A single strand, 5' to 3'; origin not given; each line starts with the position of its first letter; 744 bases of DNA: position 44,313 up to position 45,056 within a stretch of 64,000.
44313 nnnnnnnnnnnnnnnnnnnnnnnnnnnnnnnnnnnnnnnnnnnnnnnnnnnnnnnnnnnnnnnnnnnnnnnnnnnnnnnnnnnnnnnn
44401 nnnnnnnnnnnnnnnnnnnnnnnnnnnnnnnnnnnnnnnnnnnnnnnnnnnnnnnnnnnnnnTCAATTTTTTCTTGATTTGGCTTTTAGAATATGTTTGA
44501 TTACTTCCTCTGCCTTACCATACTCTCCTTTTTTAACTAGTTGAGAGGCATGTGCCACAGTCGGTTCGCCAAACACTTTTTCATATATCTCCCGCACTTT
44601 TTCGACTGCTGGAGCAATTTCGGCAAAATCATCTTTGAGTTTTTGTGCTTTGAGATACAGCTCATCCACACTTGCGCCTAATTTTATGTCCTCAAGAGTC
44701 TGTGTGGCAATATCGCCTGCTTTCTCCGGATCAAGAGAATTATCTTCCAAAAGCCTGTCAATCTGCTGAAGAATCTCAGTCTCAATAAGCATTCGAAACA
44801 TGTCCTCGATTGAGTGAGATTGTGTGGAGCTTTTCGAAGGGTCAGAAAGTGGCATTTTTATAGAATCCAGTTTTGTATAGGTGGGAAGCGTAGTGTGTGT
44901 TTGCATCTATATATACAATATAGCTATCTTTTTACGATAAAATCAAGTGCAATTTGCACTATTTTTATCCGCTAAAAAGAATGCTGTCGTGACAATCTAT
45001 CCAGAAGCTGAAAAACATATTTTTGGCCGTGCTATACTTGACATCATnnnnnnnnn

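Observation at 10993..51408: Shared proline-rich N-termini, four starting MP[ED]xP, on about ten signal-less proteins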

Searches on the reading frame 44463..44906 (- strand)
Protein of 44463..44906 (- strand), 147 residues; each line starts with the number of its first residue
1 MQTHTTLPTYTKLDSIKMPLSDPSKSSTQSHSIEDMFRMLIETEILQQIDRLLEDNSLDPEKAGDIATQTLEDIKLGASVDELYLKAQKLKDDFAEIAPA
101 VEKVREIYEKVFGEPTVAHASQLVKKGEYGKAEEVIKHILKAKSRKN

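Call 5: search_protein_families(library=pfam, proteins=[window:44463-44906:-], max_evalue=0.01)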
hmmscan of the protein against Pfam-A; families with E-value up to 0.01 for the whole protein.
window:44463-44906:- (147 aa): 1 family
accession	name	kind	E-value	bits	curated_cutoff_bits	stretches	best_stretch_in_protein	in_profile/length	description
PF12008.13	EcoR124_C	-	0.0048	17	23.1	1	28-110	172-259/260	Type I restriction and modification enzyme - subunit R C terminal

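Call 25: search_protein_families(library=pfam, proteins=[window:44463-44906:-], max_evalue=10)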
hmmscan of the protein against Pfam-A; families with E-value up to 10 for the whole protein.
window:44463-44906:- (147 aa): 3 families
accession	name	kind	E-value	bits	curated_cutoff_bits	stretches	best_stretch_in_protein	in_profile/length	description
PF12008.13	EcoR124_C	-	0.0048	17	23.1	1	28-110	172-259/260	Type I restriction and modification enzyme - subunit R C terminal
PF21545.3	T7SS_EccA1_N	-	0.12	12.1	27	1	114-145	100-131/272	T7SS, ESX-1 secretion system protein EccA1, N-terminal domain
PF11921.14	DUF3439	-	0.14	12.6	27.1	1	1-24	59-82/122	Domain of unknown function (DUF3439)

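Call 64: search_protein_families(library=phrogs, proteins=[window:44463-44906:-], max_evalue=0.01)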
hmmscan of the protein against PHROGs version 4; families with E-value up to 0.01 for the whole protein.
window:44463-44906:- (147 aa): 0 families

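Call 65: search_protein_families(library=padloc, proteins=[window:44463-44906:-], max_evalue=0.01)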
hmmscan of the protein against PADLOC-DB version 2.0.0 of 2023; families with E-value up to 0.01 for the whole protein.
window:44463-44906:- (147 aa): 0 families
